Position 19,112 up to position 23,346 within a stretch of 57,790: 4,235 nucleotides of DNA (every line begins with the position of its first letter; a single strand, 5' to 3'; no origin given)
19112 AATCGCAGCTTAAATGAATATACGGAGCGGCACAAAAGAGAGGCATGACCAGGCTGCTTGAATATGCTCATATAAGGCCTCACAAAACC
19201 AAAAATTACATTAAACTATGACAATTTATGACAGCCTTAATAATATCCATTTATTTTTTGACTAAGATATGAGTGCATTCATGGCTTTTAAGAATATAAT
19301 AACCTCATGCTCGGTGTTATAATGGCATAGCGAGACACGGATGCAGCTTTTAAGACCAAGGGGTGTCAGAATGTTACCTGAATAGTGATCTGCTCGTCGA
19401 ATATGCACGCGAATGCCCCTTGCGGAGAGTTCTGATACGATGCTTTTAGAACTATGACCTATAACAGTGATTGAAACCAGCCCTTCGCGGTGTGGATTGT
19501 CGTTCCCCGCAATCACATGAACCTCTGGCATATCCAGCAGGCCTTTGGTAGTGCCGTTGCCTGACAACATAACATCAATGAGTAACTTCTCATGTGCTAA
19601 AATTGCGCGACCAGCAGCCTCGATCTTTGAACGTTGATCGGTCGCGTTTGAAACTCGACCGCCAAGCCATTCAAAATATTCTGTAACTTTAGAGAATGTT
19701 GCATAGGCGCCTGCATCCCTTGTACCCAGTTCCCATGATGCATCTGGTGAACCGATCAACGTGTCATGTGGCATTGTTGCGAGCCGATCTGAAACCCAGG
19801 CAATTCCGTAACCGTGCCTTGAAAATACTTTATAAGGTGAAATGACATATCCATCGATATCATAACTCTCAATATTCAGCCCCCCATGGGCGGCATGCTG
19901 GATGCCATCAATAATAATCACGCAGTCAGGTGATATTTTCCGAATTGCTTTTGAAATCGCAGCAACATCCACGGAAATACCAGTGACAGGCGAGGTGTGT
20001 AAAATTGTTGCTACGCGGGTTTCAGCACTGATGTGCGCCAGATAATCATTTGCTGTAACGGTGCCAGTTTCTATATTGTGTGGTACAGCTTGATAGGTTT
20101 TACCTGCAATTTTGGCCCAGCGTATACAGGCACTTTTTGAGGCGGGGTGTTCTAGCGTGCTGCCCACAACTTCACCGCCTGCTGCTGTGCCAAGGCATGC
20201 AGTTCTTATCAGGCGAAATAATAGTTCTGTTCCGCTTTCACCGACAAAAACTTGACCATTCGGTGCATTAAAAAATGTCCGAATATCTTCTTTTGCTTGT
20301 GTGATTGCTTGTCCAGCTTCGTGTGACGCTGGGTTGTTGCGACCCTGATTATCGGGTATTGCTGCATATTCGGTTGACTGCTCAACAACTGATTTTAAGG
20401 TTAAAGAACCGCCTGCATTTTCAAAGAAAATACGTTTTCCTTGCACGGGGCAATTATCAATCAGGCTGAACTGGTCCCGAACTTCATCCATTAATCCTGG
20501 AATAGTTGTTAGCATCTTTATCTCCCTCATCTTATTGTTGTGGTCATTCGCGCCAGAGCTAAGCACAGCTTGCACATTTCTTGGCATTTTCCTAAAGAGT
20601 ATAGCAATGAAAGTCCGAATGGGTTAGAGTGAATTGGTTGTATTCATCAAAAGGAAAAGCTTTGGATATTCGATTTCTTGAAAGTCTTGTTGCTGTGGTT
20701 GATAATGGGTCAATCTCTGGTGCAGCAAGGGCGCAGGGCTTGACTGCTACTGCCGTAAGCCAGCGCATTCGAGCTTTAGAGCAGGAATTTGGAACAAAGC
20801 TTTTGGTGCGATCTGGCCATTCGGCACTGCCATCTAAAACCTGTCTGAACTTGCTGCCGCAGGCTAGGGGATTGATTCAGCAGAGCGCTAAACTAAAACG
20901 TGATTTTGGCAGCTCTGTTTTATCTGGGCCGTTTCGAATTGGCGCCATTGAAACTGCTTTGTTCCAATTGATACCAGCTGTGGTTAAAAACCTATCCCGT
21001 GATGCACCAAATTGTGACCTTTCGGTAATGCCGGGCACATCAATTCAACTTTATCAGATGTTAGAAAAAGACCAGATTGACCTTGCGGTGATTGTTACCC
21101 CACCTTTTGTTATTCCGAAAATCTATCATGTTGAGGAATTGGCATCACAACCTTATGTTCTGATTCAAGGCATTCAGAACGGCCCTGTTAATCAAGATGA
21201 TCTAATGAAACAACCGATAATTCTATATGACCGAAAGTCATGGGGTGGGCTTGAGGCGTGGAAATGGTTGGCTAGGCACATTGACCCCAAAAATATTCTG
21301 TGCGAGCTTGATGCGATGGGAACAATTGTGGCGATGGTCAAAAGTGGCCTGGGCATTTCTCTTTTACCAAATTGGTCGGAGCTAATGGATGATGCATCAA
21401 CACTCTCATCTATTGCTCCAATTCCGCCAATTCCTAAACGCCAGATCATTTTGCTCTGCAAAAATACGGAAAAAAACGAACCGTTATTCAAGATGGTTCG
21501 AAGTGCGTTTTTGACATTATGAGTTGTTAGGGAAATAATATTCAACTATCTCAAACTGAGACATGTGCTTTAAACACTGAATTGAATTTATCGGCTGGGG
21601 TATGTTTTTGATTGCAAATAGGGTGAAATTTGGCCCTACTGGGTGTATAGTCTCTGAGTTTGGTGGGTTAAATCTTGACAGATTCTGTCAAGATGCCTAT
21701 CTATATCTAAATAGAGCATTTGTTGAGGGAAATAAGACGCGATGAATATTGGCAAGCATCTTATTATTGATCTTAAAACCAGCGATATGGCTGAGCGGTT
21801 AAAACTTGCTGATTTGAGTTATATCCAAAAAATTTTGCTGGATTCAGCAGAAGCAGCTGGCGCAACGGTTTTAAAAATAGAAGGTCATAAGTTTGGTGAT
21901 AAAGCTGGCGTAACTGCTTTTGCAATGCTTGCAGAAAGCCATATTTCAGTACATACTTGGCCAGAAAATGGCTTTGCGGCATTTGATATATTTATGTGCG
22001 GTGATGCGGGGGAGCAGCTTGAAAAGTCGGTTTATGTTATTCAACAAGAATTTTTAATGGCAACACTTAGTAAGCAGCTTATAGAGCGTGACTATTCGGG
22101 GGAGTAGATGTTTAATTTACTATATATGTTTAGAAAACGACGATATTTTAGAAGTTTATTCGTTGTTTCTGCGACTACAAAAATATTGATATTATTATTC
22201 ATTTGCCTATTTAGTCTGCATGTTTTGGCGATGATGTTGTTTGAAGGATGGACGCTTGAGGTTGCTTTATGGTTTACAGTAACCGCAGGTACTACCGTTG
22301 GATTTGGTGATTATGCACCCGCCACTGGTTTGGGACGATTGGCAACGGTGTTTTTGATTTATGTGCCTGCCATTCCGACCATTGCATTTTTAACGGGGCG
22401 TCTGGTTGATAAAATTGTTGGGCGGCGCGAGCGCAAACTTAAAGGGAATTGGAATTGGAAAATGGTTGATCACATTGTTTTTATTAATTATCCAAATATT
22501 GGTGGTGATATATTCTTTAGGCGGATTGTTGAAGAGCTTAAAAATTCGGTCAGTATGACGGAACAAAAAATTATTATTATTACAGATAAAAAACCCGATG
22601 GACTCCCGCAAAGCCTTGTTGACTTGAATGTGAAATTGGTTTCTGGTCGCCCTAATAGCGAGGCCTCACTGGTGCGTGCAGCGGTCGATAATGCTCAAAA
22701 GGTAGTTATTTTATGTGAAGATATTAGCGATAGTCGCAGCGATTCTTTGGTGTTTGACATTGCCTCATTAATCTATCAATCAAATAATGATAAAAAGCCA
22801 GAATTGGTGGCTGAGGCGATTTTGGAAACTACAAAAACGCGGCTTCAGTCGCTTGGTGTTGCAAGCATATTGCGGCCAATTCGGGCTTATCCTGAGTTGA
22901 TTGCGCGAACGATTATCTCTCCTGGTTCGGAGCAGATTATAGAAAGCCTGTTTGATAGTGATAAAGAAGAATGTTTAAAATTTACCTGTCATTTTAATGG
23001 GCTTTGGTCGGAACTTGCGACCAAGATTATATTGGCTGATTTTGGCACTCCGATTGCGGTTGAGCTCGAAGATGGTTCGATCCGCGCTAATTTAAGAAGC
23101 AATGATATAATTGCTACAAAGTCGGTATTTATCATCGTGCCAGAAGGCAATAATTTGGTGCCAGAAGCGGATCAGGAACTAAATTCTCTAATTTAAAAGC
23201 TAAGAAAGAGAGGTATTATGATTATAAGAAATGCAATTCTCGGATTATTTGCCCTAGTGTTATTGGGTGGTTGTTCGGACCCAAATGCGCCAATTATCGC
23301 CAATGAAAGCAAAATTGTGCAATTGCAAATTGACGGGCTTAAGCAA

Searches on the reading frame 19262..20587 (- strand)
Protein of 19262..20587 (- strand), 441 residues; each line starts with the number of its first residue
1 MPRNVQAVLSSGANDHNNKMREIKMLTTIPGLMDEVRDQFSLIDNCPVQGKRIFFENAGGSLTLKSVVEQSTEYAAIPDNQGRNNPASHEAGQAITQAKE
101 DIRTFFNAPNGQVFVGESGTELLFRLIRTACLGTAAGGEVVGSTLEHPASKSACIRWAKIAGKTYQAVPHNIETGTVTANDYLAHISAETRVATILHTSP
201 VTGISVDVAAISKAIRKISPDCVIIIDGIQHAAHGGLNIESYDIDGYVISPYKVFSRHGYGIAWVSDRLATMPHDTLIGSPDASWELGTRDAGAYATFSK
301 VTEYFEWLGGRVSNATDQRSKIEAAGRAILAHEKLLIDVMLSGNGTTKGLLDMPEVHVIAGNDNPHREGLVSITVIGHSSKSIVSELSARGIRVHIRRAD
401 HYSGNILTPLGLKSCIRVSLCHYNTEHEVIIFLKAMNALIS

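Call 18: search_protein_families(library=pfam, proteins=[window:19262-20587:-], max_evalue=0.01)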
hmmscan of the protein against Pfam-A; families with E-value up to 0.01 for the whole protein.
window:19262-20587:- (441 aa): 1 family
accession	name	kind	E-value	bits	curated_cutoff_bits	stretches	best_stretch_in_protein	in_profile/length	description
PF00266.25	Aminotran_5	-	1.6e-37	129.8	21.5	1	53-429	1-368/371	Aminotransferase class-V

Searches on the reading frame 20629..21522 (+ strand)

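Call 6: search_protein_families(library=pfam, proteins=[window:20629-21522:+], max_evalue=0.01)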
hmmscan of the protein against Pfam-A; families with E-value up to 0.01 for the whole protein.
window:20629-21522:+ (297 aa): 2 families
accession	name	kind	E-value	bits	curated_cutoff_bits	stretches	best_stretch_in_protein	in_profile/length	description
PF03466.25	LysR_substrate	-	1.1e-25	90.7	28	1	98-288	4-198/209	LysR substrate binding domain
PF00126.33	HTH_1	-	1.4e-15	57.4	26.6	1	15-67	2-54/60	Bacterial regulatory helix-turn-helix protein, lysR family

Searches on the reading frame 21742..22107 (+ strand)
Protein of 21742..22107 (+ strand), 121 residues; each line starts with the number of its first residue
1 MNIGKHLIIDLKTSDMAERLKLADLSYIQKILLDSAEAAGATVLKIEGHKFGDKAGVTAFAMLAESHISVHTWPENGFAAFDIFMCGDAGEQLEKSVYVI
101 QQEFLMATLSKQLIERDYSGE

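Call 6: search_protein_families(library=pfam, proteins=[window:21742-22107:+], max_evalue=0.01)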
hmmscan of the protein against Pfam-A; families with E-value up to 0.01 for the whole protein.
window:21742-22107:+ (121 aa): 1 family
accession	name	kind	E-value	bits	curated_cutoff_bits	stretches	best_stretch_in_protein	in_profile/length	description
PF02675.21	AdoMet_dc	-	2.7e-27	95.6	25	1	6-116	1-106/107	S-adenosylmethionine decarboxylase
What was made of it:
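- Checked: Its end is 48 nt before the ATG at 21742 (AdoMet_dc, call 6).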

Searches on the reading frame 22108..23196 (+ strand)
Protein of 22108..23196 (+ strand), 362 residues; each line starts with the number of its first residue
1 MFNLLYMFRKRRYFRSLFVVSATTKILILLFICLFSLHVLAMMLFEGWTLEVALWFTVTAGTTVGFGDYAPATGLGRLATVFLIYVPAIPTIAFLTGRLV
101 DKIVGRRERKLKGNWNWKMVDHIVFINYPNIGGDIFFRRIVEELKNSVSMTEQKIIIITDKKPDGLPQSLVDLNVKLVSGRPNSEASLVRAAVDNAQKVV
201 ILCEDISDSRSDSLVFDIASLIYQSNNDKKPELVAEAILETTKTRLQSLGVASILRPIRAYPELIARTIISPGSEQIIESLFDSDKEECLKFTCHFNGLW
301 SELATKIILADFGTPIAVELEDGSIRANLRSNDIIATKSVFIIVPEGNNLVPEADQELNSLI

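Call 6: search_protein_families(library=pfam, proteins=[window:22108-23196:+], max_evalue=0.01)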
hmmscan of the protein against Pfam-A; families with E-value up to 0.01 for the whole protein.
window:22108-23196:+ (362 aa): 3 families
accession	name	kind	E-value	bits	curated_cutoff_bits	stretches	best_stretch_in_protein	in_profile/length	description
PF07885.22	Ion_trans_2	-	5.2e-10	39.5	22.5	1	30-101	6-75/79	Ion channel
PF22614.2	Slo-like_RCK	-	3.3e-06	27.2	24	1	136-213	16-94/119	Calcium-activated potassium channel slowpoke-like RCK domain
PF02254.24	TrkA_N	-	0.0042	17.8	23.8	1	135-257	8-116/116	TrkA-N domain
